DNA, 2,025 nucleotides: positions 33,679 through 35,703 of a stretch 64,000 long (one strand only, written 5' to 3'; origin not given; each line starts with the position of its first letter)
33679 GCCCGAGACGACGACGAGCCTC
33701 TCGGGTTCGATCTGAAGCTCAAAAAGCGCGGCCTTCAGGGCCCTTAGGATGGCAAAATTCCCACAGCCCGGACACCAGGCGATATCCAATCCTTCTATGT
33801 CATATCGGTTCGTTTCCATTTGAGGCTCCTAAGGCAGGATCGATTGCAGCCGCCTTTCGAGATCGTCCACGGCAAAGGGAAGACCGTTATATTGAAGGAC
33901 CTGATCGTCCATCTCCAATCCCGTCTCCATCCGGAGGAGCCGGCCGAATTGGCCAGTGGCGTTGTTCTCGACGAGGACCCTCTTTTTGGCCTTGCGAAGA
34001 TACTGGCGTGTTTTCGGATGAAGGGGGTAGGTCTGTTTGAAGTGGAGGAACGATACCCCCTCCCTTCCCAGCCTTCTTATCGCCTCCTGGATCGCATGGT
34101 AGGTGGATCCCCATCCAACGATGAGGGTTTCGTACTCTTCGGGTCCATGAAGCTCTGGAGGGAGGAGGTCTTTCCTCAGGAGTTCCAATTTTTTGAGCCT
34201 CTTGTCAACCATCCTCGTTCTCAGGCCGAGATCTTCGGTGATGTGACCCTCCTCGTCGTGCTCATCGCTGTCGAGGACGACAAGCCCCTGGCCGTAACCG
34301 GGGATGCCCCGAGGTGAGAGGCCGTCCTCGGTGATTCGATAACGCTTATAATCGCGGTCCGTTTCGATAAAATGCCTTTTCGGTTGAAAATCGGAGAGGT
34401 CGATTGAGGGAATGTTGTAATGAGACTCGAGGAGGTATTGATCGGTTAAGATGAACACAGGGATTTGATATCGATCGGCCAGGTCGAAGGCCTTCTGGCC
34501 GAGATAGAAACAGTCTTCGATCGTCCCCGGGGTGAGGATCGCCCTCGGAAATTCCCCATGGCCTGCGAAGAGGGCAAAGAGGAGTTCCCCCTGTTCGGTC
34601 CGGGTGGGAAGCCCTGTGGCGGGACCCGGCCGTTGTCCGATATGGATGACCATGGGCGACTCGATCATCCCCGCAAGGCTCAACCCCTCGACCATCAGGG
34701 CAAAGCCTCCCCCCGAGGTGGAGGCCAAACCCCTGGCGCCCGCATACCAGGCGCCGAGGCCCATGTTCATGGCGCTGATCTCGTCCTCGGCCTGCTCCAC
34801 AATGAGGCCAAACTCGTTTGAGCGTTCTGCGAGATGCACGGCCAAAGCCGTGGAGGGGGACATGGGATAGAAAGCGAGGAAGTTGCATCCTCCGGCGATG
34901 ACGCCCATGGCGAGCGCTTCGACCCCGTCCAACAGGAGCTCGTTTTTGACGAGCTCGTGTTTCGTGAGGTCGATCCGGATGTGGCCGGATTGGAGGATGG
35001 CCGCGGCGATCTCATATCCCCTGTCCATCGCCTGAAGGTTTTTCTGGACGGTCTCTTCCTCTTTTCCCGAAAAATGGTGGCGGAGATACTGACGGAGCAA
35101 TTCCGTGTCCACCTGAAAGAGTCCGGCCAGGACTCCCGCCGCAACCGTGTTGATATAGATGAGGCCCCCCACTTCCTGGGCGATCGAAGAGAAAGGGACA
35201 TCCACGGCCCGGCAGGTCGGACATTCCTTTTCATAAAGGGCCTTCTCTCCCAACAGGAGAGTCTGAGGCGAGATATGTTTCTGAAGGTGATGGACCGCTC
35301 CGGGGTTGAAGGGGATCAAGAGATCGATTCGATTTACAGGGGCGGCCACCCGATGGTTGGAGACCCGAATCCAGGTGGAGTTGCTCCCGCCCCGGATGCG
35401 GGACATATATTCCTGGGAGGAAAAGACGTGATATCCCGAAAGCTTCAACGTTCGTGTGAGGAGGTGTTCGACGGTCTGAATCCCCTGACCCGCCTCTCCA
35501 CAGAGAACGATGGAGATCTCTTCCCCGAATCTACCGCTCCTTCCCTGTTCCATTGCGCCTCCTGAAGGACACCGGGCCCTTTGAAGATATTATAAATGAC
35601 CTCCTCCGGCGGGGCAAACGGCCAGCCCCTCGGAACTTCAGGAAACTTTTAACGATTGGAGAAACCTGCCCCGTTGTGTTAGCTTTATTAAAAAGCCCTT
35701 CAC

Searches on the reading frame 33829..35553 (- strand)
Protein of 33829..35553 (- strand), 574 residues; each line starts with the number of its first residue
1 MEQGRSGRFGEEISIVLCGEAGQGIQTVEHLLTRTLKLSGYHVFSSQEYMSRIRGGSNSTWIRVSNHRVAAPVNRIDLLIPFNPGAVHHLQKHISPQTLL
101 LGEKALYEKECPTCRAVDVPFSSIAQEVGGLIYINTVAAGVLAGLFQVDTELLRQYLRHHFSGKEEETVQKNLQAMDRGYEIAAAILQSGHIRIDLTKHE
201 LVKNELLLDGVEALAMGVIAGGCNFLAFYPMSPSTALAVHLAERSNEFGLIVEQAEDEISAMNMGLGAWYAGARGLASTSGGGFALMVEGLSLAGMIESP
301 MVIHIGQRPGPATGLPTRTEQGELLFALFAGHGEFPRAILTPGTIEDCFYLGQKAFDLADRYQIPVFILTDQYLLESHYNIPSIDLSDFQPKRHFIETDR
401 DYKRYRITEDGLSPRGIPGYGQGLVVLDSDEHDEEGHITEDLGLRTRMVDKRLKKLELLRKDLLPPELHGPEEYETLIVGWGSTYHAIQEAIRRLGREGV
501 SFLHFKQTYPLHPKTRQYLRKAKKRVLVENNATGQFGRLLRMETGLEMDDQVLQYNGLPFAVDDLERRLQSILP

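Call 16: find_encoding_contigs(protein=window:33829-35553:-, flank=10000, max_places=1)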
Protein window:33829-35553:- (574 aa): no gene with exactly this product is on record in the collection.

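Call 70: search_protein_families(library=pfam, proteins=[window:33829-35553:-], max_evalue=0.00001)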
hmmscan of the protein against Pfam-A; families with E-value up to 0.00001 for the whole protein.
window:33829-35553:- (574 aa): 2 families
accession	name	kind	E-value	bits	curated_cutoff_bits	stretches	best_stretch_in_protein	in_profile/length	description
PF01855.24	POR_N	-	6.1e-52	177.1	27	1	217-449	2-229/231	Pyruvate flavodoxin/ferredoxin oxidoreductase, thiamine diP-bdg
PF01558.24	POR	-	1.8e-34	119.8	27.4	1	21-181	1-173/173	Pyruvate ferredoxin/flavodoxin oxidoreductase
